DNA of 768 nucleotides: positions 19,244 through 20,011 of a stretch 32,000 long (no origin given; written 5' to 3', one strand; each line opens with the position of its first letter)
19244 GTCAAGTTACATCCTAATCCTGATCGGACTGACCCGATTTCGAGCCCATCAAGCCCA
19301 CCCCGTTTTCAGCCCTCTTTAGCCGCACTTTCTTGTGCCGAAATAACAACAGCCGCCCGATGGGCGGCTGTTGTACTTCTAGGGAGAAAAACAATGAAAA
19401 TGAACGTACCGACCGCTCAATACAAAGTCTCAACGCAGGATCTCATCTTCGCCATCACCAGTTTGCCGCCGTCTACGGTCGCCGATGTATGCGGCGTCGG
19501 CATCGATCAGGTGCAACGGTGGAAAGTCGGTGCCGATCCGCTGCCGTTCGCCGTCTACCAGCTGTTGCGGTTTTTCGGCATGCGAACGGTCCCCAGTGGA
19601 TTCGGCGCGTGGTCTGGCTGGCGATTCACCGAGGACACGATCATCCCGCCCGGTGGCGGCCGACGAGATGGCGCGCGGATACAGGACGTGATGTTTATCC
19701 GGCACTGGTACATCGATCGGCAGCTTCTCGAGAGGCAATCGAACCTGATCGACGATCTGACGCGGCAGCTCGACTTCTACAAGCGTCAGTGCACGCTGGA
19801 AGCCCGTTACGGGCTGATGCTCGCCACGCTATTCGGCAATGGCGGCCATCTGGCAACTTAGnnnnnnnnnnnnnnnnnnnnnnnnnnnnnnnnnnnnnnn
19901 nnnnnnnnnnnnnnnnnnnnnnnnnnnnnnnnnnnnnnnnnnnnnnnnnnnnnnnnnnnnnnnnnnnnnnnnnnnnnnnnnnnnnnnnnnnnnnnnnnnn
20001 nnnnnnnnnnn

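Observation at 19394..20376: Convergent two-gene cargo cassette: small HTH/DUF3653-like protein plus membrane-anchored PD-(D/E)xK (DUF2726-like) nuclease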

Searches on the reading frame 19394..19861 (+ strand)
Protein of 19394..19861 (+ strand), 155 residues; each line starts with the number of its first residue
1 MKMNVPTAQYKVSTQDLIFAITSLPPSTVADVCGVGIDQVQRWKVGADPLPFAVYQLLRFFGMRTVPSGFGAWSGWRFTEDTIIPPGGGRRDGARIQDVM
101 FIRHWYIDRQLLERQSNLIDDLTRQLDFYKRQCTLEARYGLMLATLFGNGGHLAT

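Call 3: search_protein_families(library=pfam, proteins=[window:19394-19861:+], max_evalue=0.1)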
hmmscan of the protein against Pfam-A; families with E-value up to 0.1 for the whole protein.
window:19394-19861:+ (155 aa): 1 family
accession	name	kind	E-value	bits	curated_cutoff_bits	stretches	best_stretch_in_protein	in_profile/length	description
PF12375.13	DUF3653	-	0.0012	19.4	22.4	1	72-103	8-39/66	Phage protein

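Call 4: search_protein_families(library=phrogs, proteins=[window:19394-19861:+], max_evalue=0.01)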
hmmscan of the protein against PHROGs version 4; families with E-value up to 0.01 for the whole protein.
window:19394-19861:+ (155 aa): 2 families
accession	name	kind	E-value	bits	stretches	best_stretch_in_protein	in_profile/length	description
phrog_1668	-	tail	1.6e-05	26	1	28-97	23-90/122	tail assembly protein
phrog_6106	-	unknown function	0.0002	21.9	1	26-99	26-103/194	-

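Call 6: search_protein_families(library=padloc, proteins=[window:19394-19861:+], max_evalue=0.1)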
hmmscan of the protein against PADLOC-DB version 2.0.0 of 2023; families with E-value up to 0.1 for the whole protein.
window:19394-19861:+ (155 aa): 0 families

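Call 7: search_protein_families(library=ncbifam, proteins=[window:19394-19861:+], max_evalue=0.1)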
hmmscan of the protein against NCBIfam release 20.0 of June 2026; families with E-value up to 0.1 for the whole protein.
window:19394-19861:+ (155 aa): 1 family
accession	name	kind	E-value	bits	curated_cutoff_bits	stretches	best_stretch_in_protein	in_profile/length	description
NF040522.1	VC1465_fam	subfamily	1.1e-10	41.6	70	1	26-98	12-83/111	VC1465 family Xer recombination activation factor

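Call 36: find_homologous_proteins(query=window:19394-19861:+)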
Query window:19394-19861:+ (155 aa): 1 proteins with E <= 0.001 among 24 candidates.
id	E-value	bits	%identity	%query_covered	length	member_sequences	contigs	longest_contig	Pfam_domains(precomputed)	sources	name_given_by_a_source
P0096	4.6e-102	356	100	100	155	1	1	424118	-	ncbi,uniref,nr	ncbi:hypothetical protein [Jeongeupia chitinilytica]|uniref:Uncharacterized protein n=1 Tax=Jeongeup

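Call 49: search_protein_representatives(alignment_id=A3)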
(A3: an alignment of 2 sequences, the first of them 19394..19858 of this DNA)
Query: 2 sequences, 162 profile positions. Proteins with E-value up to 0.001 (for the whole library): 60; up to 1e-10: 21; up to 1e-30: 3. The best 60 are listed.
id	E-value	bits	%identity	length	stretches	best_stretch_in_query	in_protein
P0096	3.0e-82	290.2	-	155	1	2-162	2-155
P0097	7.1e-55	201.2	-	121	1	35-154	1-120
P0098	5.6e-32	126.8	-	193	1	8-155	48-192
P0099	1.7e-25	105.7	-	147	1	10-153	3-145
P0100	3.4e-25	104.7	-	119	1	35-154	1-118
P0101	3.6e-24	101.4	-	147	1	9-154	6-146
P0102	8.7e-24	100.1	-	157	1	14-157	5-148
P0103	1.2e-21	93.1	-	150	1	10-150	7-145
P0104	2.1e-20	89.1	-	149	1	9-154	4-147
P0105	3.1e-20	88.6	-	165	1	39-152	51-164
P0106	9.9e-20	86.9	-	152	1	10-154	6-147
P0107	2.1e-19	85.9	-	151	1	6-154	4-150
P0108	5.5e-19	84.5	-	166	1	9-155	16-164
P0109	1.3e-18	83.3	-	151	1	8-154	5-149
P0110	2.3e-17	79.3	-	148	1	23-155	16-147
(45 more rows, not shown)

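Call 51: search_protein_families(library=pfam, alignment_id=A4, max_evalue=0.01)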
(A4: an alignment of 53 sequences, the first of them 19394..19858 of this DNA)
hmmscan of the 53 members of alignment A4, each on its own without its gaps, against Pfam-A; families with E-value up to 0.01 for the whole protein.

A. member 1, window:19394-19858:+ (155 aa): 1 family
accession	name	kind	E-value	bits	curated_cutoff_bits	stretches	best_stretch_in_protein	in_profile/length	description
PF12375.13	DUF3653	-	0.0012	19.4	22.4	1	72-103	8-39/66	Phage protein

B. families by the number of members that match (of 53 scanned): 19 families
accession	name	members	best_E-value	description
PF12375.13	DUF3653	11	4.5e-10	Phage protein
PF13384.12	HTH_23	8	3.2e-06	Homeodomain-like domain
PF13560.12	HTH_31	6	2.9e-07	Helix-turn-helix domain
PF01381.28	HTH_3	5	2.9e-06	Helix-turn-helix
PF12728.13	HTH_17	5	2.8e-05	Helix-turn-helix domain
PF20432.4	Xre-like-HTH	3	0.0022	Antitoxin Xre-like helix-turn-helix domain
PF13518.12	HTH_28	2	0.00081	Helix-turn-helix domain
PF15731.11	MqsA_antitoxin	2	0.00094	Antitoxin component of bacterial toxin-antitoxin system, MqsA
PF00376.29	MerR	2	0.0018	MerR family regulatory protein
PF12844.13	HTH_19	1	0.00039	Helix-turn-helix domain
PF15943.11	YdaS_toxin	1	0.00047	Bacterial toxin YdaS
PF08647.16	BRE1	1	0.0012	BRE1 E3 ubiquitin ligase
PF20567.3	DUF6776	1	0.0023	Family of unknown function (DUF6776)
PF12845.12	TBD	1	0.0028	TBD domain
PF13551.12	HTH_29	1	0.0032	Winged helix-turn helix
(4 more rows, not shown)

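Call 52: search_protein_families(library=ncbifam, alignment_id=A4, max_evalue=0.01)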
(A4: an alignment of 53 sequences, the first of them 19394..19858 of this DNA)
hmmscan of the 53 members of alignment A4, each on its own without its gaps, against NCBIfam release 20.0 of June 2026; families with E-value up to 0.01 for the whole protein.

A. member 1, window:19394-19858:+ (155 aa): 1 family
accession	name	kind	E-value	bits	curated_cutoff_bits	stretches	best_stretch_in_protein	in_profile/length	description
NF040522.1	VC1465_fam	subfamily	1.1e-10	41.6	70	1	26-98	12-83/111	VC1465 family Xer recombination activation factor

B. families by the number of members that match (of 53 scanned): 10 families
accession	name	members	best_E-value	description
NF040522.1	VC1465_fam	41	9.4e-31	VC1465 family Xer recombination activation factor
TIGR03830.1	CxxCG_CxxCG_HTH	8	3.1e-09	type II TA system antitoxin MqsA family protein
NF007481.0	PRK10072.1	3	0.00012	HTH-type transcriptional regulator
NF033545.0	transpos_IS630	2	0.00041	IS630 family transposase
NF033516.0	transpos_IS3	2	0.0012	IS3 family transposase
NF041951.1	phage_RstR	2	0.0018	RstR family transcriptional repressor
NF046037.1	carphisopro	2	0.0018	carph-isopro domain-containing protein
NF047869.1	myo_kin_aldol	1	0.0037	bifunctional 5-dehydro-2-deoxygluconokinase/5-dehydro-2-deoxyphosphogluconate aldolase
NF047408.1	SA0632_fam_LP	1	0.0065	SA0632 family lipoprotein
NF006753.0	PRK09273.1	1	0.0071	hypothetical protein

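Call 75: predict_structure(alignment_id=A4)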
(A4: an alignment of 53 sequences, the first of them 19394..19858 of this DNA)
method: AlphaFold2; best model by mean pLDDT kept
length: 155 residues; sequences in the alignment: 53
mean_pLDDT: 94.7   pTM: 0.69
mean pLDDT of the five models: 94.7, 94.6, 94.1, 93.8, 93.1
residues with pLDDT >= 90: 144; 70-90: 6; 50-70: 5; < 50: 0
segments of 3 or more residues with pLDDT < 50: none
pLDDT, mean of each block of 10 residues (from residue 1): 90 95 97 98 97 96 94 95 96 95 97 98 98 98 90 63
secondary structure, 60 per line:
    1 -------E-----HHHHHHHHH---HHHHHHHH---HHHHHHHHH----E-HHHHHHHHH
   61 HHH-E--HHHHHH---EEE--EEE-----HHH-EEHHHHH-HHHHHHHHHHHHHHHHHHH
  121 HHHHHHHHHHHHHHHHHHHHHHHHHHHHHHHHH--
elements in order: H14-22 H26-33 H37-45 H52-63 H68-73 E77-79 E82-84 H96-100 H102-153

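Call 79: fold_search(model_id=the predicted structure, library=pdb)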
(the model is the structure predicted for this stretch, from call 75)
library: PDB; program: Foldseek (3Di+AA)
matches with E <= 10: 430; with E <= 0.001: 0
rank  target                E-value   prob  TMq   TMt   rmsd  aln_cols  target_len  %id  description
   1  1lmb_4                1.6e-01  0.90  0.23  0.37   5.0        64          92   22  REFINED 1.8 ANGSTROM CRYSTAL STRUCTURE OF THE LAMBDA REPRESSOR-OPERATOR COMPLEX (released 1991-11-05)
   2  2l49_MODEL_1_A        2.2e-01  0.38  0.26  0.37   7.8        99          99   13  The solution structure of the P2 C,the immunity repressor of the P2 bacteriophage (released 2010-10-13)
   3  9lx2_A                2.4e-01  0.82  0.28  0.53   6.8        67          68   13  anti-CRISPR-associated protein, Aca11 (released 2025-11-12)
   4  1lli_A                2.7e-01  0.85  0.23  0.39   5.0        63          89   19  THE CRYSTAL STRUCTURE OF A MUTANT PROTEIN WITH ALTERED BUT IMPROVED HYDROPHOBIC CORE PACKING (released 1994-08-31)
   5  9lx2_B                2.7e-01  0.84  0.28  0.55   4.3        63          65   14  anti-CRISPR-associated protein, Aca11 (released 2025-11-12)
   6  5cm3_B                2.7e-01  0.12  0.15  0.24  11.5       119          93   16  Crystal Structure of KorA, a plasmid-encoded, global transcription regulator (released 2016-04-06)
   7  3kz3_A                2.9e-01  0.85  0.23  0.42   4.5        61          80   21  A structure of a lambda repressor fragment mutant (released 2010-02-23)
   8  2auw_B                3.6e-01  0.84  0.23  0.23   4.3        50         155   18  Crystal Structure of Putative DNA Binding Protein NE0471 from Nitrosomonas europaea ATCC 19718 (released 2005-10-11)
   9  1rio_A                4.0e-01  0.69  0.23  0.36   5.5        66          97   21  Structure of bacteriophage lambda cI-NTD in complex with sigma-region4 of Thermus aquaticus bound to DNA (released 2004-01-27)
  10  3vk0_A                4.3e-01  0.54  0.24  0.38   7.3        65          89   11  Crystal Structure of hypothetical transcription factor NHTF from Neisseria (released 2012-03-14)
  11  1rio_B                4.6e-01  0.66  0.23  0.36   6.0        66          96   21  Structure of bacteriophage lambda cI-NTD in complex with sigma-region4 of Thermus aquaticus bound to DNA (released 2004-01-27)
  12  5ckt_A                4.9e-01  0.14  0.16  0.23  12.6       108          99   16  Crystal Structure of KorA, a plasmid-encoded, global transcription regulator (released 2016-04-06)
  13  2xcj_A                6.0e-01  0.69  0.25  0.42   3.7        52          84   17  Crystal structure of P2 C, the immunity repressor of temperate E. coli phage P2 (released 2010-07-28)
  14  7xi1                  6.4e-01  0.84  0.23  0.16   1.9        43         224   14  AcrIF 24 (released 2023-03-22)
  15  5jaa_B                6.8e-01  0.72  0.27  0.39   3.5        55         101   11  Crystal structure of the HigBA2 toxin-antitoxin complex (released 2017-04-05)
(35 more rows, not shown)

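Call 85: search_dna_similar(query=window:19394-19858:+, collection=phages, mode=protein, max_evalue=0.01, max_rows=12)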
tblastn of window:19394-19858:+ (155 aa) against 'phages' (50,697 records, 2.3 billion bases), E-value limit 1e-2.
Records with a match: 1; places in all: 1; records where one place covers at least 80% of the query: 0.
Best place of each record, by identity: <60% 1.
By first word of the organism name: Affertcholeramvirus 1.
By host as written in the record: Vibrio cholerae; strain RND81 1.
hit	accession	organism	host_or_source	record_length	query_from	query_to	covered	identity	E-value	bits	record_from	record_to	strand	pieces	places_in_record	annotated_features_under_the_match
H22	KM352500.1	Affertcholeramvirus CTXphi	Vibrio cholerae; strain RND81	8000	24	98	48%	31.6%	5e-3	42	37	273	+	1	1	DNA binding protein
